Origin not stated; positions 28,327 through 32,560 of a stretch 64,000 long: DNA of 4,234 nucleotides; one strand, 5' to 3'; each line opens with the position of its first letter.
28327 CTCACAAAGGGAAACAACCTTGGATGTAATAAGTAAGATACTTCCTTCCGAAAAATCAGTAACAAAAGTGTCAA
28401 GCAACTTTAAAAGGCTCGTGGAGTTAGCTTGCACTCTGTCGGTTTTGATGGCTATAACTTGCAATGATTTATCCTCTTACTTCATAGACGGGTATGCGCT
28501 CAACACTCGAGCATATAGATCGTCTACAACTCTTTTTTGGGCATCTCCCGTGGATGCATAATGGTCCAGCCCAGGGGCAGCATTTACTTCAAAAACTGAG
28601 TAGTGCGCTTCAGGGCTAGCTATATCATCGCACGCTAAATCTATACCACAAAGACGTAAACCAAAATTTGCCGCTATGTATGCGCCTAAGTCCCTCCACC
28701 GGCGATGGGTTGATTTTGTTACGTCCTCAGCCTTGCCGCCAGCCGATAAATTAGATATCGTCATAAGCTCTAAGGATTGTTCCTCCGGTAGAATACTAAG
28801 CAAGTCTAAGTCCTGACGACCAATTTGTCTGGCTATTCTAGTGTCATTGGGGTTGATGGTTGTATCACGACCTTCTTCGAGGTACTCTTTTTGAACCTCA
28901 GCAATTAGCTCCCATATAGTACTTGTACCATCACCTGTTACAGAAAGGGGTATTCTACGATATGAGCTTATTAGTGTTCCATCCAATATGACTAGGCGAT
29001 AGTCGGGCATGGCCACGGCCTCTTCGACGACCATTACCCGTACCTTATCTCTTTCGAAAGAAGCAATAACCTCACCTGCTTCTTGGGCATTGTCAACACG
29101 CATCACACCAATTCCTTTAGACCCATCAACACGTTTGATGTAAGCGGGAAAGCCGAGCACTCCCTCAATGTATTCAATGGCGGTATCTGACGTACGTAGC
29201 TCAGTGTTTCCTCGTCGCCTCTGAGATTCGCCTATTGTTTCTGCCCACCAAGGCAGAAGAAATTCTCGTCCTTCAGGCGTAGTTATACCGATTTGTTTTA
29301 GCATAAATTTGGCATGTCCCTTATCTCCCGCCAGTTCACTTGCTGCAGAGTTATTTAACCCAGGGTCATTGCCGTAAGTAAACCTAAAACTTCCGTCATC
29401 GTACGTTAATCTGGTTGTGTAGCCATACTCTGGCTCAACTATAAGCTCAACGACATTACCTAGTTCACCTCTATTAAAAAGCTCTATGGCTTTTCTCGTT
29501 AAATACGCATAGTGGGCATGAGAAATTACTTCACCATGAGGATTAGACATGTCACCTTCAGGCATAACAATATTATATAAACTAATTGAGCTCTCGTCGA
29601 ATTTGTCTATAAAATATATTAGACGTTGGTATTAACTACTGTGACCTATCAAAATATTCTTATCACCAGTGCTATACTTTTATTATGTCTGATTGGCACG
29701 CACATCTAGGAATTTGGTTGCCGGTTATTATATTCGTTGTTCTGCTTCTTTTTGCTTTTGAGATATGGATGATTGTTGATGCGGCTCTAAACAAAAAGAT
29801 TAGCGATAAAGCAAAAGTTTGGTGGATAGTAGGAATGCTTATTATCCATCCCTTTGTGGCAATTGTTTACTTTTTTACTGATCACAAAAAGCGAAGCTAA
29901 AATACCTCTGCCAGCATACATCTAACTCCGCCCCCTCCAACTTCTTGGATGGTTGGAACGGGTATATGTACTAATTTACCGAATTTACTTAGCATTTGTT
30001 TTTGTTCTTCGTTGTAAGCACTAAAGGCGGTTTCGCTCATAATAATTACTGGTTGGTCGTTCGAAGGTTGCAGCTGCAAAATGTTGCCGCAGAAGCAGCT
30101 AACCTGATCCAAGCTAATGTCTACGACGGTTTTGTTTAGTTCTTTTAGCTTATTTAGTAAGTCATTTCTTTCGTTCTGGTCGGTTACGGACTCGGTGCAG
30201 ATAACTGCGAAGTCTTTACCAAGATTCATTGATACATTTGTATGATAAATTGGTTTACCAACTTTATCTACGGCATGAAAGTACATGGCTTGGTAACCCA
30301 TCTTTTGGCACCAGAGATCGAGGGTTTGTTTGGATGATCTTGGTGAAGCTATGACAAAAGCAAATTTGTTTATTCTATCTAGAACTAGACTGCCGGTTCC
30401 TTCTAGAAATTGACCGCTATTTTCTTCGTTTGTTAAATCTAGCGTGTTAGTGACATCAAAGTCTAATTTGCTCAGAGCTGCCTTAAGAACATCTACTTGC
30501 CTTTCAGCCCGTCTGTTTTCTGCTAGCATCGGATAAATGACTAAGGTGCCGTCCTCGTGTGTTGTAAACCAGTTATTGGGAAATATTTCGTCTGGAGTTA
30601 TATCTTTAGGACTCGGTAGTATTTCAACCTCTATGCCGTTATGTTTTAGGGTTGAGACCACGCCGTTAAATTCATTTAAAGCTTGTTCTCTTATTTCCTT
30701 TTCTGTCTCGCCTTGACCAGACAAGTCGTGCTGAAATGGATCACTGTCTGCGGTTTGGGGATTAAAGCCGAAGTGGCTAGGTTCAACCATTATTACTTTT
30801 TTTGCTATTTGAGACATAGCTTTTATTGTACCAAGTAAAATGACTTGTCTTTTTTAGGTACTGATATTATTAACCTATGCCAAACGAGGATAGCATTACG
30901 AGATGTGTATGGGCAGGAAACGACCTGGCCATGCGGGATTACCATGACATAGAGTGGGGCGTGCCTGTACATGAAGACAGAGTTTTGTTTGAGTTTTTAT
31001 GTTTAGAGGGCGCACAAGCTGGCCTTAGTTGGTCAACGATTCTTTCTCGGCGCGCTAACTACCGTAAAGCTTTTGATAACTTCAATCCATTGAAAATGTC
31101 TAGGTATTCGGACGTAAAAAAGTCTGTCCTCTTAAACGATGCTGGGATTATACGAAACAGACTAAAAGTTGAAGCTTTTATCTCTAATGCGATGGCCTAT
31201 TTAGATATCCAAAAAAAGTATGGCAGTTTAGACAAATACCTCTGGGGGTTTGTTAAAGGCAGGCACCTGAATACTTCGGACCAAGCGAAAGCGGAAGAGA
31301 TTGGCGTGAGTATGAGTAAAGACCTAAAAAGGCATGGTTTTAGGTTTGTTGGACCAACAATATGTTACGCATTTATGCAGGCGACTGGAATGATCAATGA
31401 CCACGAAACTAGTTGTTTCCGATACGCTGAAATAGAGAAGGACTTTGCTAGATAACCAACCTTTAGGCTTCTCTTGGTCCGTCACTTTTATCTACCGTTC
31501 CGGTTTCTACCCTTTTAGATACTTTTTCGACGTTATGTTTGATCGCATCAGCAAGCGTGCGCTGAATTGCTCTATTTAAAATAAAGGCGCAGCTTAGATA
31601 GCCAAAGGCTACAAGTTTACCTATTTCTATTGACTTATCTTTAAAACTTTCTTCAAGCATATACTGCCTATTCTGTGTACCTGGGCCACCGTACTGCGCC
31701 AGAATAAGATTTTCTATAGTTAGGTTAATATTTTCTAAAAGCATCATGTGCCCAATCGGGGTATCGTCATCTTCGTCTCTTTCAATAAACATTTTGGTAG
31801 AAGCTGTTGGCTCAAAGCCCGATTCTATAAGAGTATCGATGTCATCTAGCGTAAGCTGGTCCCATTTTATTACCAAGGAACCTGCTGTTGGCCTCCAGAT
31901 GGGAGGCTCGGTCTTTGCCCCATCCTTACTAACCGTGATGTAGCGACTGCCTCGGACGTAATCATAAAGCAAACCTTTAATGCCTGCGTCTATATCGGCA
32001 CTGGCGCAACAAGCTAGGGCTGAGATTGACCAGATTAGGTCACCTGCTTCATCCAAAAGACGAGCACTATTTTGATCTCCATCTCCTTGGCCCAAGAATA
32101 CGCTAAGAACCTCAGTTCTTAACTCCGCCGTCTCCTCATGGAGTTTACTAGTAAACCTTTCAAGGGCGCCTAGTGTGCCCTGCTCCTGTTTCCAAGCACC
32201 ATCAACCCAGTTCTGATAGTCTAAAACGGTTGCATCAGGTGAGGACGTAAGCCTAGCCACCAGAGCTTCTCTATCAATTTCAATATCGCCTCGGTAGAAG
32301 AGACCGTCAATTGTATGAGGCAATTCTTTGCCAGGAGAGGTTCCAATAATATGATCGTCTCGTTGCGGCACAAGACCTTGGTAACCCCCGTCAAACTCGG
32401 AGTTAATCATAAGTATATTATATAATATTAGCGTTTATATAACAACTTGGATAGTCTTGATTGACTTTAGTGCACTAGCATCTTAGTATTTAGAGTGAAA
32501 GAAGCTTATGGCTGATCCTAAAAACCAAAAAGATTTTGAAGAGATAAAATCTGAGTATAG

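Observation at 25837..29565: Compact operon: ATP-grasp ligase, CofE-like gamma-glutamyl ligase, RibD_C/DHFR-like reductase, MFS transporter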

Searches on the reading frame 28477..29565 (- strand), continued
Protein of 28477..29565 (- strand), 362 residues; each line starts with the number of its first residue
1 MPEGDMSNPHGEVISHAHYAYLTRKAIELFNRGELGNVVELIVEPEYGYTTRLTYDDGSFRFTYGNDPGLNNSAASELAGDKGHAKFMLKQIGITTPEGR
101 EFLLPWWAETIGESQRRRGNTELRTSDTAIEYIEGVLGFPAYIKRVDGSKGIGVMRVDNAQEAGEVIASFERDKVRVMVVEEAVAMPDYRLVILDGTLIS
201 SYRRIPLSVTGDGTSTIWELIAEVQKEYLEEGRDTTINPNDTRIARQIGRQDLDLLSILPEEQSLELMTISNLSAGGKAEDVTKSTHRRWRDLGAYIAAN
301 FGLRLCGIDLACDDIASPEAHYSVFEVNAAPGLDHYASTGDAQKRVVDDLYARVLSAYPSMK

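Call 94: search_protein_families(library=pfam, max_evalue=0.001, proteins=[P0249, P0298, P0302, P0306, P0309, P0371, P0315, P0363])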
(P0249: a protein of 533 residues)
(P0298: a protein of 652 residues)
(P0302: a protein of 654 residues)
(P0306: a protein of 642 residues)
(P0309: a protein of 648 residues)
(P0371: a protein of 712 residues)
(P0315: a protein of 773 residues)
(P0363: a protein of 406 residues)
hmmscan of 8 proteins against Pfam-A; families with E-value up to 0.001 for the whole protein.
P0249 (533 aa): 3 families
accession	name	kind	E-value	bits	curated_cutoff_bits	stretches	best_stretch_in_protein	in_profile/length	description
PF08443.16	RimK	-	8.7e-08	32.4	21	0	257-337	29-106/188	RimK-like ATP-grasp domain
PF02955.21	GSH-S_ATP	-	7.5e-05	22.7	23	1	256-339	18-105/175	Prokaryotic glutathione synthetase, ATP-grasp domain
PF07478.18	Dala_Dala_lig_C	-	0.0001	22.3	24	1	257-326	23-91/204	D-ala D-ala ligase C-terminus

P0298 (652 aa): 7 families
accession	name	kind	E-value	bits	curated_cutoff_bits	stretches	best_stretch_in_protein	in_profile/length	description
PF08443.16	RimK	-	5.3e-20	72.3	21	2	383-500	2-113/188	RimK-like ATP-grasp domain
PF02655.19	ATP-grasp_3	-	6.9e-12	46.2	23.2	1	383-483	2-82/160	ATP-grasp domain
PF02955.21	GSH-S_ATP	-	1.1e-10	41.6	23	0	99-166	22-93/175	Prokaryotic glutathione synthetase, ATP-grasp domain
PF14398.11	ATPgrasp_YheCD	-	5.4e-10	39.4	26.8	1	98-129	38-69/255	YheC/D like ATP-grasp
PF07478.18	Dala_Dala_lig_C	-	2.2e-09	37.6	24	1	415-488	26-99/204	D-ala D-ala ligase C-terminus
PF14397.11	ATPgrasp_ST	-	2.2e-09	37.4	31.4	0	47-129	6-81/278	Sugar-transfer associated ATP-grasp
PF13535.11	ATP-grasp_4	-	0.00019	21.5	27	0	425-460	2-37/160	ATP-grasp domain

P0302 (654 aa): 6 families
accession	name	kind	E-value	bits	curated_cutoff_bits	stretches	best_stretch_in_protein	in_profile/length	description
PF08443.16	RimK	-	3.1e-22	79.6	21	3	563-629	114-172/188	RimK-like ATP-grasp domain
PF14398.11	ATPgrasp_YheCD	-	6.7e-11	42.4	26.8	0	536-651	143-252/255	YheC/D like ATP-grasp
PF14397.11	ATPgrasp_ST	-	7.4e-09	35.6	31.4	0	369-627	8-259/278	Sugar-transfer associated ATP-grasp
PF02955.21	GSH-S_ATP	-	2.1e-07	31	23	0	433-499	34-105/175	Prokaryotic glutathione synthetase, ATP-grasp domain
PF02655.19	ATP-grasp_3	-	3.7e-07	30.8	23.2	0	381-622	2-155/160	ATP-grasp domain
PF07478.18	Dala_Dala_lig_C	-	3.8e-07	30.3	24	0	429-498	35-103/204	D-ala D-ala ligase C-terminus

P0306 (642 aa): 7 families
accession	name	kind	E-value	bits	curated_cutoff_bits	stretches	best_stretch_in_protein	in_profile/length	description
PF08443.16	RimK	-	4.1e-25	88.9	21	3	216-294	111-184/188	RimK-like ATP-grasp domain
PF02655.19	ATP-grasp_3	-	1.6e-13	51.5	23.2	1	369-607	2-155/160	ATP-grasp domain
PF02955.21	GSH-S_ATP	-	1.5e-11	44.5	23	1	421-498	34-114/175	Prokaryotic glutathione synthetase, ATP-grasp domain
PF14398.11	ATPgrasp_YheCD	-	6.1e-09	36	26.8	0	512-615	131-233/255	YheC/D like ATP-grasp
PF07478.18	Dala_Dala_lig_C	-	7.8e-08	32.5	24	0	560-613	128-180/204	D-ala D-ala ligase C-terminus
PF14397.11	ATPgrasp_ST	-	3e-07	30.4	31.4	0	49-128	9-81/278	Sugar-transfer associated ATP-grasp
PF13535.11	ATP-grasp_4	-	1.7e-06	28.2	27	0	110-162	5-57/160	ATP-grasp domain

P0309 (648 aa): 6 families
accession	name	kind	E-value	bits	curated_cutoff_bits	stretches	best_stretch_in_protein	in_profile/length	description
PF08443.16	RimK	-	3.2e-17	63.2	21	2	419-490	35-106/188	RimK-like ATP-grasp domain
PF02655.19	ATP-grasp_3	-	1.9e-10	41.5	23.2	1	374-480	1-80/160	ATP-grasp domain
PF02955.21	GSH-S_ATP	-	8e-10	38.9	23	1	426-492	33-105/175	Prokaryotic glutathione synthetase, ATP-grasp domain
PF07478.18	Dala_Dala_lig_C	-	7.2e-07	29.4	24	0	422-483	34-98/204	D-ala D-ala ligase C-terminus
PF14398.11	ATPgrasp_YheCD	-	3.5e-05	23.6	26.8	0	85-128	26-72/255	YheC/D like ATP-grasp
PF01071.24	GARS_A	-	0.00016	22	27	1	395-479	7-99/194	Phosphoribosylglycinamide synthetase, ATP-grasp (A) domain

P0371 (712 aa): 10 families
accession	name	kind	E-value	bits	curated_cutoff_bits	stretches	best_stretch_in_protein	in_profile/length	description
PF08443.16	RimK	-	2.2e-17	63.7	21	1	106-220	3-105/188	RimK-like ATP-grasp domain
PF14397.11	ATPgrasp_ST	-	1e-14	54.9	31.4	2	95-178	10-86/278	Sugar-transfer associated ATP-grasp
PF02655.19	ATP-grasp_3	-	1.7e-12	48.2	23.2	1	458-564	2-82/160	ATP-grasp domain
PF02955.21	GSH-S_ATP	-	2.1e-10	40.8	23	1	491-575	18-106/175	Prokaryotic glutathione synthetase, ATP-grasp domain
PF07478.18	Dala_Dala_lig_C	-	8.8e-09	35.6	24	0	491-562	22-92/204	D-ala D-ala ligase C-terminus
PF13535.11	ATP-grasp_4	-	7.1e-08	32.7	27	0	506-540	3-37/160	ATP-grasp domain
PF02786.22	CPSase_L_D2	-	1.2e-07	31.9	19.8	0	135-183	21-69/211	Carbamoyl-phosphate synthase L chain, ATP binding domain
PF02222.28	ATP-grasp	-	3.4e-05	24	27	0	138-187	16-66/179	ATP-grasp domain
PF03133.20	TTL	-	3.7e-05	23.5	20.1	0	121-182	44-94/292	Tubulin-tyrosine ligase family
PF14398.11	ATPgrasp_YheCD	-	5.3e-05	23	26.8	0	139-187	36-83/255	YheC/D like ATP-grasp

P0315 (773 aa): 8 families
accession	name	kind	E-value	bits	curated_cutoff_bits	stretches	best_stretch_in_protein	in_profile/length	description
PF00708.24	Acylphosphatase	-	3.1e-17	63.1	22.5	1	690-772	2-85/85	Acylphosphatase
PF08443.16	RimK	-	1.1e-16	61.4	21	1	428-522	11-106/188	RimK-like ATP-grasp domain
PF02655.19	ATP-grasp_3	-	2.8e-16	60.5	23.2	2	421-512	4-80/160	ATP-grasp domain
PF02955.21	GSH-S_ATP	-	2.1e-11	44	23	1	441-524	16-105/175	Prokaryotic glutathione synthetase, ATP-grasp domain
PF07478.18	Dala_Dala_lig_C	-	5e-10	39.7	24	1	95-171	20-96/204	D-ala D-ala ligase C-terminus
PF02786.22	CPSase_L_D2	-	2.3e-08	34.2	19.8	1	426-491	7-70/211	Carbamoyl-phosphate synthase L chain, ATP binding domain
PF02222.28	ATP-grasp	-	2.2e-06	27.9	27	0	427-501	2-76/179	ATP-grasp domain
PF13535.11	ATP-grasp_4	-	0.0001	22.4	27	0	457-542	2-88/160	ATP-grasp domain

P0363 (406 aa): 2 families
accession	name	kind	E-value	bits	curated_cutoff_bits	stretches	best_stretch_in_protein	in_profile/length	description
PF07478.18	Dala_Dala_lig_C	-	1.1e-06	28.7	24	1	175-243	30-98/204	D-ala D-ala ligase C-terminus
PF08443.16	RimK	-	1.3e-06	28.7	21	0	179-247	38-106/188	RimK-like ATP-grasp domain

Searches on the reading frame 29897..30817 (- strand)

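Call 3: search_protein_families(library=pfam, proteins=[window:29897-30817:-], max_evalue=0.01)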
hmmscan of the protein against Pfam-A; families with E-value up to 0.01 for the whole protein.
window:29897-30817:- (306 aa): 1 family
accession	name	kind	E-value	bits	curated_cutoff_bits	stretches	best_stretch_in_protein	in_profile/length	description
PF19420.4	DDAH_eukar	-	7.3e-97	324.6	23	1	16-306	1-291/291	N,N dimethylarginine dimethylhydrolase, eukaryotic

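Call 4: search_protein_families(library=ncbifam, proteins=[window:29897-30817:-], max_evalue=0.01)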
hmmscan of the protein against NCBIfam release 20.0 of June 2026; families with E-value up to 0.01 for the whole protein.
window:29897-30817:- (306 aa): 1 family
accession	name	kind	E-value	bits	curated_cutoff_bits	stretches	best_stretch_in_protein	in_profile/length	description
NF046062.1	citrull_CtlX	equivalog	5.2e-108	360.7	334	1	7-306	2-299/299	citrulline utilization hydrolase CtlX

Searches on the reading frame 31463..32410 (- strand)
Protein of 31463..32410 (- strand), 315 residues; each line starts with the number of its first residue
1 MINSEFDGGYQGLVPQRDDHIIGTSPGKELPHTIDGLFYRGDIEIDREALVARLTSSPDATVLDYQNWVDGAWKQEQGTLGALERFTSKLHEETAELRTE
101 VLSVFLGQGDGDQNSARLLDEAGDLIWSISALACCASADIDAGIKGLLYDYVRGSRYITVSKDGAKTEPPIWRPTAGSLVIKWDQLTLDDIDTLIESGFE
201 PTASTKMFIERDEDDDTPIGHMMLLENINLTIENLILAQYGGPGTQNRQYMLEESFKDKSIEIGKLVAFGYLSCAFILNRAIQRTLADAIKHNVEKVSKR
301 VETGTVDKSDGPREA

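Call 3: search_protein_families(library=pfam, proteins=[window:31463-32410:-], max_evalue=0.01)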
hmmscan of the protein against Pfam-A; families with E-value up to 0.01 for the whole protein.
window:31463-32410:- (315 aa): 1 family
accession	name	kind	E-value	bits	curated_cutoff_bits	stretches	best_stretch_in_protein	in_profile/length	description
PF03819.22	MazG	-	0.0015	19.2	22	0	85-138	5-49/74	MazG nucleotide pyrophosphohydrolase domain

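Call 4: search_protein_families(library=ncbifam, proteins=[window:31463-32410:-], max_evalue=0.01)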
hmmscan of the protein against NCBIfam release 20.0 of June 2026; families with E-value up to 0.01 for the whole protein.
window:31463-32410:- (315 aa): 0 families
